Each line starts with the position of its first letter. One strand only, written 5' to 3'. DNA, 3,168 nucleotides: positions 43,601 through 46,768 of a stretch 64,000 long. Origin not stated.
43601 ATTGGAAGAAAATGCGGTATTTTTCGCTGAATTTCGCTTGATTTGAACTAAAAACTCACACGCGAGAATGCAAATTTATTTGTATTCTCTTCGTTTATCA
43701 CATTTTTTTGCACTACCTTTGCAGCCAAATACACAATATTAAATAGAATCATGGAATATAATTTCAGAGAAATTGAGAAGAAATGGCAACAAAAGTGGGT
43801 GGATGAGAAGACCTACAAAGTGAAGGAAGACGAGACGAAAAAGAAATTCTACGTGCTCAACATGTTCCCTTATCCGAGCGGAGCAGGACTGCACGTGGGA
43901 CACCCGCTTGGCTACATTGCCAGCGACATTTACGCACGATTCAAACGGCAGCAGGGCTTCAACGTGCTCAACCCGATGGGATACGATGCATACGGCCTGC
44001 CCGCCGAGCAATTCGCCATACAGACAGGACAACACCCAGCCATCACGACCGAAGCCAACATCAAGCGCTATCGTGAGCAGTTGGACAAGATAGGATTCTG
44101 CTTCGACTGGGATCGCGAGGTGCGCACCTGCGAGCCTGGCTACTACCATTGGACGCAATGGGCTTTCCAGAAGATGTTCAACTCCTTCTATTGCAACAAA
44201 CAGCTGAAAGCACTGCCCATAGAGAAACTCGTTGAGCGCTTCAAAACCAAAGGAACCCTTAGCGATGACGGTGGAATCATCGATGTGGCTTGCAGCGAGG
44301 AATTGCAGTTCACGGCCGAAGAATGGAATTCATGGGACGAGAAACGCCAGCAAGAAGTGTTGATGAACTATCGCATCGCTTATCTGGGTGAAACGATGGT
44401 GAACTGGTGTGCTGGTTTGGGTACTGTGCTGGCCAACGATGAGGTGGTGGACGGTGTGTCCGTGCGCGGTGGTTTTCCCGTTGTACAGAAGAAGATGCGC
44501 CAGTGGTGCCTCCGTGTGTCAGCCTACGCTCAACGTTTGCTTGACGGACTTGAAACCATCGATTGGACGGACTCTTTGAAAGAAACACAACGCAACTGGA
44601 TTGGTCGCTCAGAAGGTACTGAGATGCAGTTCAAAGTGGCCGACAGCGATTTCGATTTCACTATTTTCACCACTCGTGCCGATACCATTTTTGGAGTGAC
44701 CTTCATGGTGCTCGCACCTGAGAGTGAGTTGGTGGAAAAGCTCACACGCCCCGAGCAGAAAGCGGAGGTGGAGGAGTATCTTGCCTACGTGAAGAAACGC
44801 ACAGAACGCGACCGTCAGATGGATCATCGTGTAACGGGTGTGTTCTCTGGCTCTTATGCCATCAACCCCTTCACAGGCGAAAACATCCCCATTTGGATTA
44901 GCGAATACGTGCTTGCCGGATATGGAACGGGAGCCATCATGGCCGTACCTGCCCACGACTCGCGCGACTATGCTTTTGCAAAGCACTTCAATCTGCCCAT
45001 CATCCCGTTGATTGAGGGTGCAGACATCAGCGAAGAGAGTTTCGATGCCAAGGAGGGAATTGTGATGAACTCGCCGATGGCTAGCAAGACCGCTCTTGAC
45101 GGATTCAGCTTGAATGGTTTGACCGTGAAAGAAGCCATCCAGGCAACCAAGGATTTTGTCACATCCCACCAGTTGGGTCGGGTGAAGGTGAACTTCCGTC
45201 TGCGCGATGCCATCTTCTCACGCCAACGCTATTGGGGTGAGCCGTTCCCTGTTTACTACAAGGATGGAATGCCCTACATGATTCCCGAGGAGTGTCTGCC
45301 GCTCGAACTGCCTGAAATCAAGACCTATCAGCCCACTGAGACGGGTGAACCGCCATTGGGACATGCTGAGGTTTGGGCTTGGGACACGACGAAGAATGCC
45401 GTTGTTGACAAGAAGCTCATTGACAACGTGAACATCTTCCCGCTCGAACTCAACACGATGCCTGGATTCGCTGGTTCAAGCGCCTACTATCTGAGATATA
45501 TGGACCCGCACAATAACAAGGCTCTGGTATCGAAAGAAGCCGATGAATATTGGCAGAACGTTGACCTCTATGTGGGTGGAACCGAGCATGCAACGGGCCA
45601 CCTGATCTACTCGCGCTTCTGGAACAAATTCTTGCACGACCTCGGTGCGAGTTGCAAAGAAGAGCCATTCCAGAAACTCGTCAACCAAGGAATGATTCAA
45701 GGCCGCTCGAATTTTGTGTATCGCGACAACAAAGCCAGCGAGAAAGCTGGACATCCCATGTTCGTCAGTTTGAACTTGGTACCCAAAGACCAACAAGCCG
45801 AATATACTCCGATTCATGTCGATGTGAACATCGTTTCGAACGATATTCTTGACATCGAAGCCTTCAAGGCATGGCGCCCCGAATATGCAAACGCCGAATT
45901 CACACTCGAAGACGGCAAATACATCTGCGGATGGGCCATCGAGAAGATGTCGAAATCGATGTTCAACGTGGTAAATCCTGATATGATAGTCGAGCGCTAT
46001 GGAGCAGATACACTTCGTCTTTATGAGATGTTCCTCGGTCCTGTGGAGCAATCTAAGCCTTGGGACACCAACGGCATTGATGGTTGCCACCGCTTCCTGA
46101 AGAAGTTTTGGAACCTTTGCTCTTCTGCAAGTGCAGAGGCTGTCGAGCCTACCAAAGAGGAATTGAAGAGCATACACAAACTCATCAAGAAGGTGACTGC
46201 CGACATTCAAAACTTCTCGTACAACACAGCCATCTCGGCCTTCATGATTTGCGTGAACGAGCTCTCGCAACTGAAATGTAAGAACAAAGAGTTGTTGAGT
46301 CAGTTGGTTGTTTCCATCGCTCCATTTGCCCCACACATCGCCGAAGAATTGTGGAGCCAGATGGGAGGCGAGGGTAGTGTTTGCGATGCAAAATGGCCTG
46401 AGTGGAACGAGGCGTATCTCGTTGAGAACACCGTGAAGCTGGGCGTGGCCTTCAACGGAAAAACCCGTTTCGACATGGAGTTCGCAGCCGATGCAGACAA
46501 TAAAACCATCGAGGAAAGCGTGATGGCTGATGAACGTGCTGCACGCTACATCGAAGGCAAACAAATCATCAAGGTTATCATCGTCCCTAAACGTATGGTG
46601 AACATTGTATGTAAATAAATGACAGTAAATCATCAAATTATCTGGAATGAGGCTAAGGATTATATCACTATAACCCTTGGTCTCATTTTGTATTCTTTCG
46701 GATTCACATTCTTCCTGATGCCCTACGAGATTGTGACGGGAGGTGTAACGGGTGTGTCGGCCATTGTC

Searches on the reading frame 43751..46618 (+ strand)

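Call 65: search_protein_families(library=pfam, proteins=[window:43751-46618:+])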
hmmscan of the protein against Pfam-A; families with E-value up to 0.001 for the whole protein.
window:43751-46618:+ (955 aa): 4 families
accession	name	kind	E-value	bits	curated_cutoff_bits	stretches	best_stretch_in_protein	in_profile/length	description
PF13603.12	tRNA-synt_1_2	-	9.5e-59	198.4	25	1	281-465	1-179/185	Leucyl-tRNA synthetase, editing domain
PF00133.28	tRNA-synt_1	-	2.3e-29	102.9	22.7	2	11-145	1-153/414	tRNA synthetases class I (I, L, M and V)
PF08264.19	Anticodon_1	-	2.7e-19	69.9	25.1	1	805-916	5-143/148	Anticodon-binding domain of tRNA ligase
PF09334.17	tRNA-synt_1g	-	1.2e-17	64.2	20.1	1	35-143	3-108/391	tRNA synthetases class I (M)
